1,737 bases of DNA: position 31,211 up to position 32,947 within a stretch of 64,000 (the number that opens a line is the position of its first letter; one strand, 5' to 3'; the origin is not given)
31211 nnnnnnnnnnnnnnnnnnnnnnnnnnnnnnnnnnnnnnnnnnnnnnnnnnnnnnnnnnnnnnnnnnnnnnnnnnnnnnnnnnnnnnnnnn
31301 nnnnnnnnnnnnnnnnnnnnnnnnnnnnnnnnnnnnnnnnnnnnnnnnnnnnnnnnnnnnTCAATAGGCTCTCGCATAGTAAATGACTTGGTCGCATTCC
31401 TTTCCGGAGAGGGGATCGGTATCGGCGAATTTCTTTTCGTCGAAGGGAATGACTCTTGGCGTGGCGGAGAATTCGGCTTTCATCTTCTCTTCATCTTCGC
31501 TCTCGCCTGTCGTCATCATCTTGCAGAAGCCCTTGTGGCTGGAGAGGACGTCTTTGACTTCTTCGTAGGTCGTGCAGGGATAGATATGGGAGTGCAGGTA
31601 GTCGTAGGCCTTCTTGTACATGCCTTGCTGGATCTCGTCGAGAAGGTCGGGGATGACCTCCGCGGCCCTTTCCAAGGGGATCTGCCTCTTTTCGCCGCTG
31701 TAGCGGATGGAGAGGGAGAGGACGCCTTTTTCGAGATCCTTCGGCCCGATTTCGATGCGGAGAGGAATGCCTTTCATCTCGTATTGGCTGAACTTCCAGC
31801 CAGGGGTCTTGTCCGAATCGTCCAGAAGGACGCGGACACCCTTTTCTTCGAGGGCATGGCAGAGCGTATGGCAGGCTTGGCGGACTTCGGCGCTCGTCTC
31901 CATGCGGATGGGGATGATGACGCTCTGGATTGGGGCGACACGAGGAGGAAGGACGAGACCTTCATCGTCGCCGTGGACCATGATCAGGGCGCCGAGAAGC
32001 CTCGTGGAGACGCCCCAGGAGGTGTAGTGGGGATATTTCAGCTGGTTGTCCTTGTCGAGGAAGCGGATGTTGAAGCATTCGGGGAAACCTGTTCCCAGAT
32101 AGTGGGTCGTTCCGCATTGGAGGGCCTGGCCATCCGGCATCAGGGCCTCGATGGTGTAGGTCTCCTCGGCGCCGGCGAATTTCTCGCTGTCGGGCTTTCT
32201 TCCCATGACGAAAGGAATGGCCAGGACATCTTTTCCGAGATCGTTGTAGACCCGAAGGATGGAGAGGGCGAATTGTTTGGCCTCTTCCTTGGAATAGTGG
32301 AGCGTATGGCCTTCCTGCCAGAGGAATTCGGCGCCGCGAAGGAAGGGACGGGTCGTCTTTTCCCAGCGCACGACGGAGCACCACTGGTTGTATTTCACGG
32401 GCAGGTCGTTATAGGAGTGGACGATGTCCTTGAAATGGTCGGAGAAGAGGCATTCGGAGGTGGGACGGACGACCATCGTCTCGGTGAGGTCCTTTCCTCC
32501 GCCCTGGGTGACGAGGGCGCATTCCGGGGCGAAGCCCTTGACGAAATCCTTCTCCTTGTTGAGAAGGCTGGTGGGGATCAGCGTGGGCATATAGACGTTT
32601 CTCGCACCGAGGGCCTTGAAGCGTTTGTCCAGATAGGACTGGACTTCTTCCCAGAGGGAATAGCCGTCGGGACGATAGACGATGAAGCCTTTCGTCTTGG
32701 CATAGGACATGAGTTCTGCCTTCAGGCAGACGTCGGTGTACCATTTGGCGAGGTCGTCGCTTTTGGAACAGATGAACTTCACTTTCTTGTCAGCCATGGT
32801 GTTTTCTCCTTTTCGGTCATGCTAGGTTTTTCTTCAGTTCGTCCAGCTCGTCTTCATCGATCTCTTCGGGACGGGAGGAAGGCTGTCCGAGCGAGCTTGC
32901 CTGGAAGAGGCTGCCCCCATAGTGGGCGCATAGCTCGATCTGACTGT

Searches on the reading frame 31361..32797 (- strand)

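Call 38: search_protein_families(library=pfam, proteins=[window:31361-32797:-], max_evalue=0.001)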
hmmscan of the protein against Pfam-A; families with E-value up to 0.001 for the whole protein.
window:31361-32797:- (478 aa): 3 families
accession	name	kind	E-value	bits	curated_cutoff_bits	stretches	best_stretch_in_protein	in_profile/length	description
PF00587.30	tRNA-synt_2b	-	1.6e-21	77.6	29.3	1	104-272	7-176/179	tRNA synthetase class II core domain (G, H, P, S and T)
PF03129.25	HGTP_anticodon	-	2.5e-21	76.1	21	1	291-383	1-92/94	Anticodon binding domain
PF09180.16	ProRS-C_1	-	9.4e-13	48.6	31.5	1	411-478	1-71/71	Prolyl-tRNA synthetase, C-terminal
